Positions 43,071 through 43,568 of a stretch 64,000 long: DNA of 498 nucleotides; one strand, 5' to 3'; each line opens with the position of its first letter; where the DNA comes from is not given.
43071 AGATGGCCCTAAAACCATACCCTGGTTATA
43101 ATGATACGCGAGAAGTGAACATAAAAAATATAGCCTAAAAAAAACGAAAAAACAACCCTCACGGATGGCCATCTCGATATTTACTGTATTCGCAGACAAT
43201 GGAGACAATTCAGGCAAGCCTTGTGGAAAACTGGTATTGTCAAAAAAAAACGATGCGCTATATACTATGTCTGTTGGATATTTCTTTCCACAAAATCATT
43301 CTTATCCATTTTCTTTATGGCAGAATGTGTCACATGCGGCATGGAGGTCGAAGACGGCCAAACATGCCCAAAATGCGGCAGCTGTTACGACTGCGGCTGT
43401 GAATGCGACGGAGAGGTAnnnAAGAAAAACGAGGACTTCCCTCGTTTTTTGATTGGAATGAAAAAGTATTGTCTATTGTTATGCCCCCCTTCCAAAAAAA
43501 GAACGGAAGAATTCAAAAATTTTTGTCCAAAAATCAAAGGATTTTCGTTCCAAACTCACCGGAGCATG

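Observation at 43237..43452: Stand-alone 34-aa octa-cysteine peptide gene with its own promoter and terminator, divergent from an ECF sigma/anti-sigma pair.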

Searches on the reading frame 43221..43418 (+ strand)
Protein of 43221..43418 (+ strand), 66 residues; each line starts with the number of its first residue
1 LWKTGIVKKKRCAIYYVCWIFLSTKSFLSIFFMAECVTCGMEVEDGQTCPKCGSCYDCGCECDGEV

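Call 14: find_homologous_proteins(query=window:43221-43418:+, max_evalue=10)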
Query window:43221-43418:+: no candidate shares three 5-residue words with the query. No homologue found.
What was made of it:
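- Tried and rejected: The 66-aa stop-to-stop extension found nothing (call 14).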

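Call 52: find_homologous_proteins(query=A5, max_evalue=0.01)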
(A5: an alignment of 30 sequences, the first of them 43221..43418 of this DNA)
Query A5 (30 sequences) (66 aa, profile of the alignment): 87 proteins with E <= 0.01 among 1162 candidates.
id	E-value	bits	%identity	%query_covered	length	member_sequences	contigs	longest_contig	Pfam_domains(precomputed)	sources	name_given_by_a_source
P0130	2.8e-9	54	44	36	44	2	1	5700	PF13248.12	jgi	-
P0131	7.6e-9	53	30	56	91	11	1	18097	PF13240.12,PF14803.12,PF12773.14,PF17032.11,PF13248.12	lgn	-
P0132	1.0e-8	52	30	50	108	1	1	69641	PF13240.12,PF12773.14,PF28085.1,PF24463.2,PF23455.2,PF10571.16,PF13248.12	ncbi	-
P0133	1.5e-8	52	30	56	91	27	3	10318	PF13240.12,PF14803.12,PF12773.14,PF17032.11,PF13248.12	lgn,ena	-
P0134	2.7e-8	51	33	33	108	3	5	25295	PF13240.12,PF12773.14,PF24463.2,PF10571.16,PF13248.12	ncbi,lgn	-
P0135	4.0e-8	50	38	42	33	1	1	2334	PF13240.12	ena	-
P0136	8.6e-8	49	50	35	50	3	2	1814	PF13240.12,PF13248.12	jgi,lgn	-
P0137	1.4e-7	49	50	35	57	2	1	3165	PF13240.12,PF13248.12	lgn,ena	-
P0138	1.4e-7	49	38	47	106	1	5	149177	PF13240.12,PF12773.14,PF17032.11,PF10571.16,PF24460.2,PF13248.12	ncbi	ncbi:MAG: zinc ribbon domain-containing protein [Candidatus Anstonellales archaeon]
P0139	2.7e-7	48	54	41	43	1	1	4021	-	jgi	-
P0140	3.5e-7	47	42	38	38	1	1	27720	PF13240.12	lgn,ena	-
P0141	5.0e-7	47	39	41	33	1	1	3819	PF13240.12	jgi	-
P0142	6.1e-7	47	44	36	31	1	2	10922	PF13240.12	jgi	-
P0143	1.9e-6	45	56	47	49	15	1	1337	PF13248.12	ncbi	-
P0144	2.0e-6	45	42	27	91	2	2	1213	PF13240.12,PF14803.12,PF12773.14,PF17032.11,PF13248.12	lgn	-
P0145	2.8e-6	44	48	42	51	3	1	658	PF13248.12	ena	-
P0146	3.1e-6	44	32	32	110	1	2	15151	PF13240.12,PF21349.3,PF12773.14,PF24463.2,PF10571.16,PF13248.12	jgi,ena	-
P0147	3.6e-6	44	43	30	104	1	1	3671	PF13240.12,PF21349.3,PF12773.14,PF28085.1,PF23455.2,PF13248.12,PF09723.16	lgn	-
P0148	3.9e-6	44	54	41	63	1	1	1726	PF13248.12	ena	-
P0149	4.1e-6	44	-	-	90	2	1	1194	PF13240.12,PF12773.14,PF17032.11,PF02591.21,PF10571.16,PF24460.2,PF13248.12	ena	-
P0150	6.0e-6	43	30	52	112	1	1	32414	PF18073.8,PF13240.12,PF22747.3,PF12773.14,PF28085.1,PF27618.1,PF23455.2,PF10571.16,PF13248.12,PF09723.16,PF08271.18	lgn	-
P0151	6.9e-6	43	50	41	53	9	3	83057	PF13248.12,PF04423.20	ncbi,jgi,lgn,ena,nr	ncbi:anaerobic ribonucleoside-triphosphate reductase [Candidatus Woesearchaeota archaeon]|nr:anaerob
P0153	1.1e-5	43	54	20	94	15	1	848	PF13248.12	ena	-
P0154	1.3e-5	42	28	55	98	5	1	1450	PF18912.7,PF13240.12,PF14803.12,PF12773.14,PF17032.11,PF13248.12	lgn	-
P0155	1.3e-5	42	30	44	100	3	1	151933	PF18912.7,PF13240.12,PF12773.14,PF07191.18,PF03119.22,PF10571.16,PF13248.12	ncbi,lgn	ncbi:MAG: zinc ribbon domain-containing protein [Candidatus Micrarchaeia archaeon]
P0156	2.8e-5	41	43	30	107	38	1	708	PF13240.12,PF01155.26,PF12773.14,PF24463.2,PF24460.2,PF13248.12,PF13453.12,PF26788.1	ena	-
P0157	6.7e-5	40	45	32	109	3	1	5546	PF13240.12,PF12773.14,PF13248.12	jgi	jgi:uncharacterized membrane protein YvbJ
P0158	9.4e-5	39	48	33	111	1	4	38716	PF13240.12,PF12773.14,PF27618.1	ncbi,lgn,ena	-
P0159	1.1e-4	39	25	56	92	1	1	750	PF13240.12,PF12773.14,PF17032.11,PF24460.2,PF13248.12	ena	-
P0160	1.5e-4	39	37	29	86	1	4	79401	PF13240.12,PF12773.14,PF13248.12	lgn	-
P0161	1.9e-4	39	31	77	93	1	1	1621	PF13240.12,PF14803.12,PF12773.14,PF17032.11,PF13248.12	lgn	-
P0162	2.1e-4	38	45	32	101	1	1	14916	PF13240.12,PF21349.3,PF12773.14,PF13248.12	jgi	jgi:uncharacterized membrane protein YvbJ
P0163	2.1e-4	38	45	32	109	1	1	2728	PF13240.12,PF12773.14,PF13248.12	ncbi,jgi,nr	ncbi:MAG: zinc ribbon domain-containing protein [Treponema sp.]|jgi:predicted RNA-binding Zn-ribbon 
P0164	2.5e-4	38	37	47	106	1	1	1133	PF13240.12,PF12773.14,PF24460.2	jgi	jgi:predicted amidophosphoribosyltransferase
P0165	3.3e-4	38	53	27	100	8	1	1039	PF13240.12,PF12773.14,PF13248.12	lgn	-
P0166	3.5e-4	38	47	27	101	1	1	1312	PF13240.12,PF12773.14,PF10571.16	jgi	jgi:predicted RNA-binding Zn-ribbon protein involved in translation (DUF1610 family)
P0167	4.5e-4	37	43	33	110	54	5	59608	PF13240.12,PF12773.14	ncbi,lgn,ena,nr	ncbi:MAG: zinc ribbon domain-containing protein [Spirochaetaceae bacterium]|nr:zinc ribbon domain-co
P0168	4.6e-4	37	33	29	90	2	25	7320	PF13240.12,PF12773.14,PF17032.11,PF13248.12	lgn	-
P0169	4.7e-4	37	53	27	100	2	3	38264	PF13240.12,PF12773.14,PF13248.12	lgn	-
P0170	4.8e-4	37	53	27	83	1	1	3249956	PF13240.12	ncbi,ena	-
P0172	5.5e-4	37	50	29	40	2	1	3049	PF13240.12,PF12773.14,PF10571.16,PF13248.12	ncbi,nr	ncbi:MAG: zinc ribbon domain-containing protein, partial [Deltaproteobacteria bacterium]|nr:zinc rib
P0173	5.6e-4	37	26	48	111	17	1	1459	PF13240.12,PF12773.14,PF24463.2,PF27618.1,PF10571.16,PF13248.12,PF09723.16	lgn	-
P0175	7.7e-4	37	50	29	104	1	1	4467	PF13240.12,PF12773.14,PF17032.11,PF13248.12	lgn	-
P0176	7.9e-4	37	43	30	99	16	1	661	PF13240.12,PF01155.26,PF21344.4,PF24463.2,PF24460.2,PF13248.12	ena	-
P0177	8.1e-4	37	33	32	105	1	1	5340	PF18912.7,PF13240.12,PF14803.12,PF12773.14,PF17032.11,PF24463.2,PF24460.2,PF13248.12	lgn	-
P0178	8.5e-4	36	45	17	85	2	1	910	PF13240.12,PF12773.14,PF17032.11,PF13248.12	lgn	-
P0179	8.6e-4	36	46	38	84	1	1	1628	PF13240.12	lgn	-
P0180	9.7e-4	36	43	33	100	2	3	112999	PF13240.12,PF12773.14,PF13248.12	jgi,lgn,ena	jgi:RNA polymerase subunit RPABC4/transcription elongation factor Spt4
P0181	1.0e-3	36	40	29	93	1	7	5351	PF13240.12,PF12773.14,PF17032.11,PF13248.12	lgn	-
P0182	1.0e-3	36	45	32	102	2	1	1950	PF13240.12,PF12773.14,PF13248.12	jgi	jgi:ssDNA-binding Zn-finger/Zn-ribbon topoisomerase 1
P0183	1.1e-3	36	45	17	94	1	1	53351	PF13248.12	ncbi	-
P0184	1.3e-3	36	27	74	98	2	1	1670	PF13240.12,PF12773.14,PF17032.11,PF13248.12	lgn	-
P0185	1.5e-3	36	55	29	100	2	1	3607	PF13240.12,PF12773.14,PF10571.16,PF13248.12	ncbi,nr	ncbi:MAG: zinc ribbon domain-containing protein [Spirochaetaceae bacterium]|nr:zinc ribbon domain-co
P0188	1.7e-3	35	45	29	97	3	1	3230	PF24463.2,PF13248.12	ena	-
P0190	1.8e-3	35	45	32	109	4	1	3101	PF13240.12,PF12773.14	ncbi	-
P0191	1.9e-3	35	43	30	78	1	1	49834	PF13240.12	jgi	jgi:predicted nucleic acid-binding Zn ribbon protein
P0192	2.8e-3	35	47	27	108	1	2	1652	PF13240.12,PF12773.14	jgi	-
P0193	3.2e-3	35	36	21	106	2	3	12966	PF18912.7,PF13240.12,PF12773.14,PF10571.16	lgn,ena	-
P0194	3.3e-3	35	32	30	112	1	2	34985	PF13240.12,PF21349.3,PF12773.14,PF28085.1,PF24463.2,PF10571.16,PF07282.19,PF13248.12,PF09723.16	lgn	-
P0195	3.6e-3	34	36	53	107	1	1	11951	PF13240.12,PF12773.14,PF13248.12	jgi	jgi:uncharacterized membrane protein YvbJ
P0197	4.6e-3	34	50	32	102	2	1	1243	PF13240.12,PF10571.16,PF13248.12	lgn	-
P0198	4.6e-3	34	55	32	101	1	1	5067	PF13240.12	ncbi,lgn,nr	ncbi:MAG: zinc ribbon domain-containing protein [Patescibacteria group bacterium]|nr:zinc ribbon dom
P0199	5.0e-3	34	47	27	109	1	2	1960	PF13240.12,PF12773.14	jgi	jgi:hypothetical protein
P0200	5.0e-3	34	48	36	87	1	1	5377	PF18912.7,PF13240.12,PF12773.14,PF24460.2,PF13248.12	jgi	jgi:predicted amidophosphoribosyltransferase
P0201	5.6e-3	34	50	32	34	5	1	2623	PF13248.12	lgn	-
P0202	5.8e-3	34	50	15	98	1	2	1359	PF13240.12,PF14354.14,PF25208.2,PF00684.26,PF09723.16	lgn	-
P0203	6.1e-3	34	35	45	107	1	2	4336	PF12773.14,PF17032.11,PF07191.18,PF27618.1,PF23455.2,PF10571.16,PF13248.12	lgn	-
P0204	6.3e-3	34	67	9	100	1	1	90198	PF13240.12,PF12773.14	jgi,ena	-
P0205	6.3e-3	34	30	58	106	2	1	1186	PF18439.8,PF24463.2,PF20120.6,PF05207.19,PF23499.2,PF07282.19,PF13248.12,PF05129.19,PF08274.18,PF12773.14,PF25206.2,PF09723.16,PF13240.12,PF01155.26,PF22747.3,PF21344.4,PF07191.18,PF13717.12,PF23548.2,PF24460.2,PF14255.12,PF26788.1,PF24441.2,PF26783.1,PF22289.2,PF14354.14,PF02591.21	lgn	-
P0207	6.7e-3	34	35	41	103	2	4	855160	PF13240.12,PF12773.14,PF13248.12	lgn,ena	-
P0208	7.1e-3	33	36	30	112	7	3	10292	PF13240.12,PF22747.3,PF12773.14,PF28085.1,PF10571.16,PF13248.12,PF09723.16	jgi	jgi:hypothetical protein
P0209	7.5e-3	33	43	33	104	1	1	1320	PF13240.12,PF12773.14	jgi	jgi:predicted nucleic acid-binding Zn ribbon protein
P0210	7.5e-3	33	41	32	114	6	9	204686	PF13240.12,PF12773.14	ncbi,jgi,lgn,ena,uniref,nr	ncbi:MAG: zinc ribbon domain-containing protein [Treponemataceae bacterium]|uniref:zinc ribbon domai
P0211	7.5e-3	33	46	41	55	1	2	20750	-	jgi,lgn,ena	-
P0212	7.6e-3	33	50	29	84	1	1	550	PF13240.12,PF13248.12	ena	-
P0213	8.0e-3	33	33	38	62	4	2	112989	PF08772.17,PF13240.12,PF12773.14,PF03119.22,PF13248.12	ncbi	ncbi:MAG: zinc ribbon domain-containing protein [candidate division WOR-3 bacterium]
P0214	8.0e-3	33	44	36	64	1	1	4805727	PF18912.7,PF13240.12,PF12773.14,PF24463.2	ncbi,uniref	ncbi:zinc-ribbon domain-containing protein [Pontibacter sp. MBLB2868]|uniref:zinc-ribbon domain-cont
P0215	8.5e-3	33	45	29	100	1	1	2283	PF13240.12,PF12773.14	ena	-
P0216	9.3e-3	33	50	29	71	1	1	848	PF13240.12,PF10571.16,PF13248.12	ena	-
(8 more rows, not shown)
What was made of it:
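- Closest known: Pfam Zn_Ribbon_1. Same: Relatives carry precomputed PF13240/PF13248 hits (call 52).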

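Call 54: find_encoding_contigs(protein=P0151, flank=5000, max_places=3)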
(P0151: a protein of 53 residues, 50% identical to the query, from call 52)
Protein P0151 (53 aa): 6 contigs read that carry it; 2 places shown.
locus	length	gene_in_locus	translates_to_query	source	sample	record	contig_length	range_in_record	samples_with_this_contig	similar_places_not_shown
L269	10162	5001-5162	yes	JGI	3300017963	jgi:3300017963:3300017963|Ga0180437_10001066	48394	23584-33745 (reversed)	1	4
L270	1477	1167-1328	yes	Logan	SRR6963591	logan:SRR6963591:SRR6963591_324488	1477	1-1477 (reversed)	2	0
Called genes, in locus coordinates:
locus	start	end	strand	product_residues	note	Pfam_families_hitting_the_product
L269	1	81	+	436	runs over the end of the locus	PF00155:Aminotran_1_2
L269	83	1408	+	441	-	PF00278:Orn_DAP_Arg_deC, PF02784:Orn_Arg_deC_N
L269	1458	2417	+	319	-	PF00294:PfkB, PF08543:Phos_pyr_kin (faint)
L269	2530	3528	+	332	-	PF00999:Na_H_Exchanger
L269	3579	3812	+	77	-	PF00462:Glutaredoxin, PF05768:Glrx-like (weak), PF13192:Thioredoxin_3 (weak), PF13417:GST_N_3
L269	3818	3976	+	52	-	-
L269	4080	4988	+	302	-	PF00890:FAD_binding_2 (weak), PF01134:GIDA (faint), PF01946:Thi4 (faint), PF03486:HI0933_like (faint), PF07992:Pyr_redox_2, PF12831:FAD_oxidored (faint), PF13738:Pyr_redox_3, PF00070:Pyr_redox (weak)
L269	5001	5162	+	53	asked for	PF04423:Rad50_zn_hook (weak), PF13248:Zn_ribbon_3 (weak)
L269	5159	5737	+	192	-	PF00173:Cyt-b5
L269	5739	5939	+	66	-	-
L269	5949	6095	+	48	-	PF21349:RUBY_RBDX (weak)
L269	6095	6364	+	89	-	PF02943:FeThRed_B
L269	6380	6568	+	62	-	PF25160:LdpA_Fe-S-bd (faint), PF12797:Fer4_2 (weak), PF12837:Fer4_6 (weak), PF00037:Fer4 (weak), PF13459:Fer4_15, PF14697:Fer4_21 (weak), PF13370:Fer4_13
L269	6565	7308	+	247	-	PF02535:Zip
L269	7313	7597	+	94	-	PF22277:EncFtn-like (weak), PF02915:Rubrerythrin, PF09537:DUF2383 (weak)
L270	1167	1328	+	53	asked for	PF04423:Rad50_zn_hook (weak), PF13248:Zn_ribbon_3 (weak)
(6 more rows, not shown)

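Call 55: find_encoding_contigs(protein=P0211, flank=5000, max_places=2)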
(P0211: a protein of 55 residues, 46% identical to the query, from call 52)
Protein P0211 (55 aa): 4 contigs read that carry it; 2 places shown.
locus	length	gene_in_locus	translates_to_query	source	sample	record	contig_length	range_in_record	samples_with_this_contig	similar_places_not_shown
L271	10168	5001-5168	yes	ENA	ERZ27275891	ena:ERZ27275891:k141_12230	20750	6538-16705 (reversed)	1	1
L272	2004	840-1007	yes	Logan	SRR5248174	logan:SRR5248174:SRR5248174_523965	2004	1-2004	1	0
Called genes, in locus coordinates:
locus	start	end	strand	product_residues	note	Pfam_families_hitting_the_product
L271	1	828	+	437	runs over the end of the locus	PF00278:Orn_DAP_Arg_deC, PF02784:Orn_Arg_deC_N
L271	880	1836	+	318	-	PF00294:PfkB, PF08543:Phos_pyr_kin (faint)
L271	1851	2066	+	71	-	-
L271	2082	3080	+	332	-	PF00999:Na_H_Exchanger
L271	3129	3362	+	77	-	PF00462:Glutaredoxin, PF13192:Thioredoxin_3 (weak)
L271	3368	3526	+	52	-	-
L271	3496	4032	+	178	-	PF01161:PBP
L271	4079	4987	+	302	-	PF00890:FAD_binding_2 (weak), PF01134:GIDA (faint), PF01266:DAO (faint), PF01946:Thi4 (faint), PF03486:HI0933_like (faint), PF07992:Pyr_redox_2, PF13738:Pyr_redox_3, PF00070:Pyr_redox (weak), +2 more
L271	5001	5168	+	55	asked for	-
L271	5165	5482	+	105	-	-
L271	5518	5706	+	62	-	PF12838:Fer4_7 (faint), PF25160:LdpA_Fe-S-bd (faint), PF12797:Fer4_2 (weak), PF12837:Fer4_6 (weak), PF00037:Fer4 (weak), PF13459:Fer4_15, PF14697:Fer4_21, PF13370:Fer4_13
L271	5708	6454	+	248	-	PF02535:Zip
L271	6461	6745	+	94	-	PF22277:EncFtn-like, PF02915:Rubrerythrin (weak)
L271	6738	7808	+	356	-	PF00251:Glyco_hydro_32N (faint), PF04041:Glyco_hydro_130, PF04616:Glyco_hydro_43 (faint)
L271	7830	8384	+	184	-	-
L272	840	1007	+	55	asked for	-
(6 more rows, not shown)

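Call 56: find_encoding_contigs(protein=P0140, flank=5000, max_places=2)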
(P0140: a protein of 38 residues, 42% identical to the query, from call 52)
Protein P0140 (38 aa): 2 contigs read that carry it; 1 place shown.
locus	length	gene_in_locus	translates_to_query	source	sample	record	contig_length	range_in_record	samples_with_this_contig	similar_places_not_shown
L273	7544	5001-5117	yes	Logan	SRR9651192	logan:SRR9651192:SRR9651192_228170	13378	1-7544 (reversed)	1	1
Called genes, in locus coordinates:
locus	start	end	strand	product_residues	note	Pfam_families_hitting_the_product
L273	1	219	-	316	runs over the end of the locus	PF01073:3Beta_HSD, PF01370:Epimerase, PF02719:Polysacc_synt_2, PF04321:RmlD_sub_bind, PF16363:GDP_Man_Dehyd, PF07993:NAD_binding_4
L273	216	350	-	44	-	-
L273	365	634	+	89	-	-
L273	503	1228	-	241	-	PF07505:DUF5131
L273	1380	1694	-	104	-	-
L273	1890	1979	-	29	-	-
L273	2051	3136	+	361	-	-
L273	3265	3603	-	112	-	-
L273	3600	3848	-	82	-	-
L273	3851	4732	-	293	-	-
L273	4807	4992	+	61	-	-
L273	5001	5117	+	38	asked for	PF13240:Zn_Ribbon_1 (weak)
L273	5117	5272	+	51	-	-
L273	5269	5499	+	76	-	-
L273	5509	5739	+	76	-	-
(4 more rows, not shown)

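Call 67: search_protein_families(library=ncbifam, proteins=[P0135, P0142, P0130, P0143, P0151], max_evalue=1)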
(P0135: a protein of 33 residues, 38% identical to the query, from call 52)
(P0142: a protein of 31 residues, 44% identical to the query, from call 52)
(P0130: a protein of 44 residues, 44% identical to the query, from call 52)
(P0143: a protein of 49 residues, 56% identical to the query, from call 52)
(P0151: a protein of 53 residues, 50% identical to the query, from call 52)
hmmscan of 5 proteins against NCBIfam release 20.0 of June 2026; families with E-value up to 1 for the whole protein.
P0135 (33 aa): 7 families
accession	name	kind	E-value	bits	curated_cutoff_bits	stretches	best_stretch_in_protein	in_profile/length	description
NF049953.1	ribbon_DG_selen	exception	0.0072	16.2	130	1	7-29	149-171/172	zinc ribbon-containing (seleno)protein DG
TIGR04165.1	methano_modCys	hypoth_equivalog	0.095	13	60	1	1-13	3-15/50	TIGR04165 family Cys-rich peptide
NF000476.1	myrA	exception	0.095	12.2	625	1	7-28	10-31/295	23S rRNA (guanine(748)-N(1))-methyltransferase MyrA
NF053563.1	Rkd4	equivalog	0.12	10.4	860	1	6-21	426-441/747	arcadin-4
NF053815.1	teico_TcaA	equivalog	0.13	11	550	1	6-30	2-26/463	membrane-associated protein TcaA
NF033497.1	rubre_like_arch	subfamily_domain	0.66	9.7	32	0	7-30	2-27/34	rubrerythrin-like domain-containing protein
NF034126.3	PRK09521.1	equivalog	0.71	9.7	90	1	7-27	146-168/180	exosome complex RNA-binding protein Csl4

P0142 (31 aa): 8 families
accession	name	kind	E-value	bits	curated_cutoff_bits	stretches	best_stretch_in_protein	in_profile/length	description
NF049953.1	ribbon_DG_selen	exception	0.0037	17.2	130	1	4-27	148-171/172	zinc ribbon-containing (seleno)protein DG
NF053815.1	teico_TcaA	equivalog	0.14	10.9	550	1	5-28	3-26/463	membrane-associated protein TcaA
TIGR01206.1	lysW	equivalog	0.21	11.5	53.2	0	19-28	4-13/54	lysine biosynthesis protein LysW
TIGR03831.1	YgiT_finger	domain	0.28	11.5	20.2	1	3-11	32-40/46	YgiT-type zinc finger protein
NF011481.0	PRK14890.1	equivalog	0.28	11.2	61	1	2-30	8-42/61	putative Zn-ribbon RNA-binding protein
NF006358.0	PRK08579.1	equivalog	0.31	9.1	585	1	3-25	567-589/624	anaerobic ribonucleoside triphosphate reductase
NF041034.1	Rad50_Sulf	equivalog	0.75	7.5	1000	1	3-18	423-438/872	DNA double-strand break repair ATPase Rad50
NF034126.3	PRK09521.1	equivalog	0.88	9.3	90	1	5-25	146-168/180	exosome complex RNA-binding protein Csl4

P0130 (44 aa): 11 families
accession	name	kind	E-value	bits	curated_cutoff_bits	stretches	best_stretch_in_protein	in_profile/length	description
NF041910.1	HVO_0416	equivalog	0.00045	20.1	80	1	14-38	32-56/58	HVO_0416 family zinc finger protein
NF049953.1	ribbon_DG_selen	exception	0.0028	17.6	130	1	17-40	148-171/172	zinc ribbon-containing (seleno)protein DG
NF033497.1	rubre_like_arch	subfamily_domain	0.0091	15.7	32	1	18-37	2-23/34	rubrerythrin-like domain-containing protein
NF003161.0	PRK04136.1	equivalog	0.1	12.1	54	1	19-38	17-36/49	50S ribosomal protein L40e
NF045645.1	DVU_1557_fam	equivalog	0.11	12.7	60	1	10-25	24-39/60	DVU_1557 family redox protein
NF006358.0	PRK08579.1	equivalog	0.19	9.8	585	1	16-38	567-589/624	anaerobic ribonucleoside triphosphate reductase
NF041070.1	carrier_LysW_Arch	domain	0.39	10.8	75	0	16-24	23-31/57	alpha-aminoadipate/glutamate carrier protein LysW/ArgW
TIGR02098.1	MJ0042_CXXC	domain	0.5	10.1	20.9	0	26-37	21-32/38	MJ0042-type zinc finger domain-containing protein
NF041795.1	Brz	equivalog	0.65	10.4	100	0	17-26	6-15/60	transcriptional regulator Brz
NF040849.1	tRNAmod_TiaS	equivalog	0.78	8.2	600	1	17-39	354-378/422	tRNA(Ile2) 2-agmatinylcytidine synthetase TiaS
NF011482.0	PRK14892.1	equivalog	0.8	9.6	109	1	11-25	17-30/101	putative transcription elongation factor Elf1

P0143 (49 aa): 3 families
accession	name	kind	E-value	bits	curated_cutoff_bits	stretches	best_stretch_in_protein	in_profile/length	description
NF049953.1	ribbon_DG_selen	exception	0.0021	18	130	1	7-39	138-170/172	zinc ribbon-containing (seleno)protein DG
NF047912.1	ECs_2282_CxxC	subfamily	0.0068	16.3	37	1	5-29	16-40/60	ECs_2282 family putative zinc-binding protein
NF041034.1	Rad50_Sulf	equivalog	0.054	11.3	1000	1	11-30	418-437/872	DNA double-strand break repair ATPase Rad50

P0151 (53 aa): 8 families
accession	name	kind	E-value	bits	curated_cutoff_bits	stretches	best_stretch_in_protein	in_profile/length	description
NF047912.1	ECs_2282_CxxC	subfamily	0.0014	18.5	37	1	5-34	11-40/60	ECs_2282 family putative zinc-binding protein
NF049953.1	ribbon_DG_selen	exception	0.0047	16.8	130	1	8-44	135-170/172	zinc ribbon-containing (seleno)protein DG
NF041034.1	Rad50_Sulf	equivalog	0.016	13.1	1000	1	4-35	409-437/872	DNA double-strand break repair ATPase Rad50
NF005974.0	PRK08061.1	equivalog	0.16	12.1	77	1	17-32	17-32/61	type Z 30S ribosomal protein S14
NF053563.1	Rkd4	equivalog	0.38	8.8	860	1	18-35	422-439/747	arcadin-4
NF000476.1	myrA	exception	0.41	10.2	625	1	21-45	8-32/295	23S rRNA (guanine(748)-N(1))-methyltransferase MyrA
TIGR01317.1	GOGAT_sm_gam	subfamily_domain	0.53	9.1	447.7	1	13-39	32-59/485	glutamate synthase small subunit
NF052233.1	CphA_assoc_ABC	equivalog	0.56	8.4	880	1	8-44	126-162/766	cyanophycin metabolism-associated ABC transporter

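Call 77: find_encoding_contigs(protein=P0148, flank=3000, max_places=2)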
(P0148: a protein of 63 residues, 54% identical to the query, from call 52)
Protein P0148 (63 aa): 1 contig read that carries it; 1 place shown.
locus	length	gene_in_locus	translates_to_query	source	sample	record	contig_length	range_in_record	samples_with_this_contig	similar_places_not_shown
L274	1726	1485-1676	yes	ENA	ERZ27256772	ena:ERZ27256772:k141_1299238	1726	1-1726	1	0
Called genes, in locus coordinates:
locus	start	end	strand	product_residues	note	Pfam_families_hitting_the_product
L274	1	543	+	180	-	?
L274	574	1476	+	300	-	PF00890:FAD_binding_2 (weak), PF01134:GIDA (faint), PF01266:DAO (faint), PF01946:Thi4 (faint), PF03486:HI0933_like (faint), PF07992:Pyr_redox_2, PF13738:Pyr_redox_3, PF00070:Pyr_redox (weak), +2 more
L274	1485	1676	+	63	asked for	PF13248:Zn_ribbon_3 (weak)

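Call 78: find_encoding_contigs(protein=P0143, flank=3000, max_places=2)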
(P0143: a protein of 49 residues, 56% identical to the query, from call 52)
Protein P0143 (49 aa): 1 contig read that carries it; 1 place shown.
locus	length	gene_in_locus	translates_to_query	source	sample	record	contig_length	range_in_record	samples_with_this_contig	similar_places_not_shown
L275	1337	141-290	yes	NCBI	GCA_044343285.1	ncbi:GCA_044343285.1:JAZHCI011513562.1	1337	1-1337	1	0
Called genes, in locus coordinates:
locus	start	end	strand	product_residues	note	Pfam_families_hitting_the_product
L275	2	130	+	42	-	?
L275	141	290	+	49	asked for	PF13248:Zn_ribbon_3 (weak)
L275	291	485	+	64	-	PF12837:Fer4_6 (weak), PF13459:Fer4_15, PF14697:Fer4_21 (weak), PF13370:Fer4_13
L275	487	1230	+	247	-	PF02535:Zip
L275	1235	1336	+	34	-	?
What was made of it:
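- On Acidic 8-Cys group of Woesearchaeota: The relatives have this arrangement in all contigs that carry the relevant side (calls 54, 55, 77, 78).
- In the contigs that carry the relevant side, the peptide gene sits between a Pyr_redox_2 flavoprotein (3 of 3) and ferredoxin plus ZIP (3 of 3), with rubrerythrin further downstream in 2 (calls 54, 55, 77, 78).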
